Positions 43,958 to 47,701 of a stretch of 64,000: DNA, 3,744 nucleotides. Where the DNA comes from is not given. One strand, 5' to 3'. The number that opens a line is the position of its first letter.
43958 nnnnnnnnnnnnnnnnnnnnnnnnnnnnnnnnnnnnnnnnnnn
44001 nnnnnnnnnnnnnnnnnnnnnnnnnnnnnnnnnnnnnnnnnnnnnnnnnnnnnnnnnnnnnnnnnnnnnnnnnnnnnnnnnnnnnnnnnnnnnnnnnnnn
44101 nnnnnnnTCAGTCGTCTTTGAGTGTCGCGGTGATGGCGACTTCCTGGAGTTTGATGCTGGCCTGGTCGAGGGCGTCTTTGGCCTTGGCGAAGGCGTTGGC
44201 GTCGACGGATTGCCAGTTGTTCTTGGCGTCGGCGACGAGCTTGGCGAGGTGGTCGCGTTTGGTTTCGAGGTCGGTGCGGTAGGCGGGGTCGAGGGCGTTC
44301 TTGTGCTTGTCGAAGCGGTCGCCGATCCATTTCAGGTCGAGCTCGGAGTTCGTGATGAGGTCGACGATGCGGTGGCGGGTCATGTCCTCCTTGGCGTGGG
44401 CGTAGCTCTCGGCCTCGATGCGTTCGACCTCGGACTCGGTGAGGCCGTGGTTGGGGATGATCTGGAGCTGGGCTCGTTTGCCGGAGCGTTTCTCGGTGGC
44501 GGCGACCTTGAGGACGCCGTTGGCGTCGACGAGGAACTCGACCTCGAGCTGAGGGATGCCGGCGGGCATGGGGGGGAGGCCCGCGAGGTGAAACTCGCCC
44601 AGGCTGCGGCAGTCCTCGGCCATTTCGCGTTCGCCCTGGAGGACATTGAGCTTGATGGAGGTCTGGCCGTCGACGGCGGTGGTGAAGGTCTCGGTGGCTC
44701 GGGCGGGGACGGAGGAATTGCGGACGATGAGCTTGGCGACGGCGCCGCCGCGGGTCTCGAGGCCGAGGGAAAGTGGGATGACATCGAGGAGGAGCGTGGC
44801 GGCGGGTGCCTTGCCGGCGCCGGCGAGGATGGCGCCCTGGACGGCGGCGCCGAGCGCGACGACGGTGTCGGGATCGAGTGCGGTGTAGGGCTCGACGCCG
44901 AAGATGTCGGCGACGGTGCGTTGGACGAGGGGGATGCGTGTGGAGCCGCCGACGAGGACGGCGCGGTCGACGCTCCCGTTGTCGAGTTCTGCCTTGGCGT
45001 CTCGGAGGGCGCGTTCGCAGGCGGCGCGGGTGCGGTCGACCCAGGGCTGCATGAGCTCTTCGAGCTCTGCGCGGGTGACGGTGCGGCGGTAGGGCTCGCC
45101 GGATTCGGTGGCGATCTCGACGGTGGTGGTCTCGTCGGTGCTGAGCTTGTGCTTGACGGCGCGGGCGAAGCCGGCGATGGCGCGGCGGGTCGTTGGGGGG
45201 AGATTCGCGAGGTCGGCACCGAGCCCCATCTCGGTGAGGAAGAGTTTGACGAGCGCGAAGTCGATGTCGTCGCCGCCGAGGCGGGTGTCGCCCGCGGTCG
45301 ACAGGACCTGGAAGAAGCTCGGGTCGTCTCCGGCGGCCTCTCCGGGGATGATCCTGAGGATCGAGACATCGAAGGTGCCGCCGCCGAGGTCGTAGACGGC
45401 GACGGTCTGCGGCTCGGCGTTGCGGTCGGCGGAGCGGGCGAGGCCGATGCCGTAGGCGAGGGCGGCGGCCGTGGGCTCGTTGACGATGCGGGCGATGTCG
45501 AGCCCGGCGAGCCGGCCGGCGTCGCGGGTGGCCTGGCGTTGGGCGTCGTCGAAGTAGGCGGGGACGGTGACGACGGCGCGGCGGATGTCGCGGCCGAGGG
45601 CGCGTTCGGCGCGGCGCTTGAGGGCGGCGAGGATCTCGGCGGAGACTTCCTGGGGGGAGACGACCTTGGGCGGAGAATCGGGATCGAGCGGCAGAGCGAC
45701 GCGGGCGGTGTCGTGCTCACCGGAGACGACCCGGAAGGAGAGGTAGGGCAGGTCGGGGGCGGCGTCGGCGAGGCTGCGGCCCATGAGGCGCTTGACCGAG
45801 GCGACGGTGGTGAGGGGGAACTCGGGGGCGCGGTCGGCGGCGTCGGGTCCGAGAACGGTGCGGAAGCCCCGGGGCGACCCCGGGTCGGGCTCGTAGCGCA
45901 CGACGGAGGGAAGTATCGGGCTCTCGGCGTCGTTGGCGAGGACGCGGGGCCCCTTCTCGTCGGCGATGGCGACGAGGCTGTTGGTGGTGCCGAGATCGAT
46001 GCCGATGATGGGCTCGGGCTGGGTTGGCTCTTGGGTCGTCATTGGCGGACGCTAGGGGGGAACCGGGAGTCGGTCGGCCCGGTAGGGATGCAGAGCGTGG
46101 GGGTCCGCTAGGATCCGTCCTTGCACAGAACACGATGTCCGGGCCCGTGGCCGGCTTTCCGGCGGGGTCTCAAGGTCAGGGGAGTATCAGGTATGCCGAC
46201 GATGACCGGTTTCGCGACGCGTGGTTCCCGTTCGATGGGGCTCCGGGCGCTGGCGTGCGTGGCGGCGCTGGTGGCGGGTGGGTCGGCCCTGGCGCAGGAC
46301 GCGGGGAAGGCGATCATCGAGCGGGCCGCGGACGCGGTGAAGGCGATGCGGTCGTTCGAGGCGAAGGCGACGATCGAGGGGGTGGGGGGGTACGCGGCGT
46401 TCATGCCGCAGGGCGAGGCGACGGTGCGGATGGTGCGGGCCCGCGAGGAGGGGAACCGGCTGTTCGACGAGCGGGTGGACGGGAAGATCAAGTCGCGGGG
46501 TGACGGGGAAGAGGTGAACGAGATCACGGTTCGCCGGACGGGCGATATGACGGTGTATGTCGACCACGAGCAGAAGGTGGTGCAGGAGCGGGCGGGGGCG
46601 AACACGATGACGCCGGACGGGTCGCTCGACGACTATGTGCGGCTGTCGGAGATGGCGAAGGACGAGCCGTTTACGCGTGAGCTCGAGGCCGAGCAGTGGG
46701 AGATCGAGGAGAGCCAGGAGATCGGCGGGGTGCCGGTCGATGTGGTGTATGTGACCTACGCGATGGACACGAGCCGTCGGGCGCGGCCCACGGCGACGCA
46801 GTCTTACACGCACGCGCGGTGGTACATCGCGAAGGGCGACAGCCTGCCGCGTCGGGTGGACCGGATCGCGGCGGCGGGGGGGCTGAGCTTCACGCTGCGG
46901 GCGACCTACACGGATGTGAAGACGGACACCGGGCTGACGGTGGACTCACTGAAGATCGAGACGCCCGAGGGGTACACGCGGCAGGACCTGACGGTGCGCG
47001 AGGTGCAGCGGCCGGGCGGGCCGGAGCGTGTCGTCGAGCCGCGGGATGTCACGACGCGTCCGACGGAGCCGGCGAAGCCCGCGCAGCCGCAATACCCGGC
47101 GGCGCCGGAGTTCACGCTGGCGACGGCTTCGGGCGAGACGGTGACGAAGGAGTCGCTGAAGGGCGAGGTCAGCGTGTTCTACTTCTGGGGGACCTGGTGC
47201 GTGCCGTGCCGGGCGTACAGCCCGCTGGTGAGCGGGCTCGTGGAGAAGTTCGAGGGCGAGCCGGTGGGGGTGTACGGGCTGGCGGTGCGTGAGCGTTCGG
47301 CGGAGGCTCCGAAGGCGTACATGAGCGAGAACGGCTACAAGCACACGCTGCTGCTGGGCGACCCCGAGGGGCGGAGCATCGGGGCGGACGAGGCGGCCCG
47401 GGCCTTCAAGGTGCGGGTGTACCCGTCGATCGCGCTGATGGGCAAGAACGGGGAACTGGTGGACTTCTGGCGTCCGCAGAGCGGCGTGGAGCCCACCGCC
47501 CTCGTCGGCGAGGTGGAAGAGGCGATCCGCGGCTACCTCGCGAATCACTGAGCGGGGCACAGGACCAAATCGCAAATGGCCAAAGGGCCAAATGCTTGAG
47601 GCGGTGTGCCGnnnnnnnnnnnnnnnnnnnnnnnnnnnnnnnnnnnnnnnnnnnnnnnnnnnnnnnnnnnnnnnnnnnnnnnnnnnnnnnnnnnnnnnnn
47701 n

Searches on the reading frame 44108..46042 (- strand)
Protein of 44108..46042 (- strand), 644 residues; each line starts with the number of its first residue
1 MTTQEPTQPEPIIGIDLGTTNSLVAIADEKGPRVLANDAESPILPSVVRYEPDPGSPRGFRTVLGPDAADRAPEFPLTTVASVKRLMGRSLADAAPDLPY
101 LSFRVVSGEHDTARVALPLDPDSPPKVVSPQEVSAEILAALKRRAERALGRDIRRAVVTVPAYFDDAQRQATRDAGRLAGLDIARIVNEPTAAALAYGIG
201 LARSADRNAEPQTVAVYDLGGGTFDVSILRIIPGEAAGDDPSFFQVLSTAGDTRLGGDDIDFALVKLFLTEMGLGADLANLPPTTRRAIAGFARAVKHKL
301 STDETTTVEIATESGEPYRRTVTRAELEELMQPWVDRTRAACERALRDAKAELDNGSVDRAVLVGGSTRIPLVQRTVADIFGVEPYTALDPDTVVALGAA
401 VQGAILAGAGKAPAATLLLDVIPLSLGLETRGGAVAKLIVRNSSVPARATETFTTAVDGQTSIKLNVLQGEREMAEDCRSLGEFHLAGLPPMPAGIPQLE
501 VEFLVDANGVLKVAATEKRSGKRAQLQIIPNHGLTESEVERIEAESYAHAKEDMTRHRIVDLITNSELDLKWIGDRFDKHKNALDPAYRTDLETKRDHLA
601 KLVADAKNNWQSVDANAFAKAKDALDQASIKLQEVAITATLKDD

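Call 12: search_protein_families(library=pfam, proteins=[window:44108-46042:-], max_evalue=0.1)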
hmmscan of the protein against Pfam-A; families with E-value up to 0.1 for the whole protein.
window:44108-46042:- (644 aa): 3 families
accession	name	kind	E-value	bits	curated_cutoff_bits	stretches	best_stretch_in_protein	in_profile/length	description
PF00012.26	HSP70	-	6.3e-162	540.3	20.6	1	12-632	1-593/599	Hsp70 protein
PF06723.19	MreB_Mbl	-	8.3e-18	64.7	27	1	127-400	67-316/327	MreB/Mbl protein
PF02782.22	FGGY_C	-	0.00043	20.6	27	1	354-405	146-196/198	FGGY family of carbohydrate kinases, C-terminal domain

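Call 13: search_protein_families(library=ncbifam, proteins=[window:44108-46042:-], max_evalue=0.1)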
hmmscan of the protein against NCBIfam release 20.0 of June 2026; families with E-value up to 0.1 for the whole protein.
window:44108-46042:- (644 aa): 15 families
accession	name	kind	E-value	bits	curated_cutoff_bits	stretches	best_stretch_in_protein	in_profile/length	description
NF003520.0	PRK05183.1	subfamily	1e-180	602.2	620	1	4-629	13-597/621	Fe-S protein assembly chaperone HscA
TIGR01991.1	HscA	equivalog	4.4e-180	600.1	708.55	1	13-633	2-581/600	Fe-S protein assembly chaperone HscA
NF001413.0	PRK00290.1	equivalog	2.7e-164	547.9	648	1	12-636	4-594/625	molecular chaperone DnaK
TIGR02350.1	prok_dnaK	equivalog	6.1e-160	533.4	822.55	1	12-633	2-591/596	molecular chaperone DnaK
NF009947.0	PRK13411.1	equivalog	6.5e-141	470.6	1002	1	12-627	4-590/662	molecular chaperone DnaK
NF009946.0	PRK13410.1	equivalog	2.2e-134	449.2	1019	1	12-633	4-598/669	molecular chaperone DnaK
NF002399.0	PRK01433.1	equivalog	1.6e-112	377.1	743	1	11-579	20-527/595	Fe-S protein assembly chaperone HscA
NF008673.0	PRK11678.1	equivalog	1.6e-18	66.8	331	1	135-279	131-275/450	molecular chaperone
NF010539.0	PRK13927.1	subfamily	1.1e-13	50.8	293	1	133-400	78-323/339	rod shape-determining protein MreB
TIGR00904.1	mreB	subfamily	4.2e-13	49.1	365.75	1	154-400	99-323/334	MreB/Mrl family cell shape determining protein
NF011660.0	PRK15080.1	equivalog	1.4e-12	47.4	182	1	134-230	75-159/277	ethanolamine utilization protein EutJ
NF010540.1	PRK13929.1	exception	1.6e-09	37.3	515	1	127-400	70-321/334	rod-share determining protein MreBH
TIGR02529.1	EutJ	subfamily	2.6e-09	36.9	152.1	1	134-230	42-126/239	ethanolamine utilization protein EutJ family protein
TIGR01312.1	XylB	equivalog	1.5e-05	23.8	380.25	1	350-409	380-441/481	xylulokinase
NF053558.1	BeeR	equivalog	5.1e-05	22.4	530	1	127-229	75-176/349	BeeR family actin-like protein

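Call 23: find_encoding_contigs(protein=window:44108-46042:-, flank=10000, max_places=10)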
Protein window:44108-46042:- (644 aa): 1 contig read that carries it; 1 place shown.
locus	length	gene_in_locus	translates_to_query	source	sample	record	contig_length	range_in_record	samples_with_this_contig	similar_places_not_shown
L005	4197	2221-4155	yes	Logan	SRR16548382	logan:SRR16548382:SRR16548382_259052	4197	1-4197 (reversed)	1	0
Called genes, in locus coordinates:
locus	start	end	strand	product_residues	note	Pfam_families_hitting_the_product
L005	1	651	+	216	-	?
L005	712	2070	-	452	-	PF00578:AhpC-TSA, PF08534:Redoxin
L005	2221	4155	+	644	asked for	PF00012:HSP70, PF06723:MreB_Mbl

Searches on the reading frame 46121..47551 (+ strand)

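Call 12: search_protein_families(library=pfam, proteins=[window:46121-47551:+], max_evalue=0.1)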
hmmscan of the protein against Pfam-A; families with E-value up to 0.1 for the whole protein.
window:46121-47551:+ (476 aa): 5 families
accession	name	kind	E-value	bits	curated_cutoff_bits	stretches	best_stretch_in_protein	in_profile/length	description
PF00578.27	AhpC-TSA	-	7.5e-12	45.7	26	1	327-446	4-121/124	AhpC/TSA family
PF08534.16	Redoxin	-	4e-09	36.9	26.6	1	327-447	5-129/148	Redoxin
PF00085.26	Thioredoxin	-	2.8e-05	24.5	23.5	1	349-393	19-62/103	Thioredoxin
PF13905.12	Thioredoxin_8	-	3.4e-05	24.6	27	1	349-445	2-93/94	Thioredoxin-like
PF02630.20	SCO1-SenC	-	0.047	14.1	22.8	1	329-360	2-33/134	SCO1/SenC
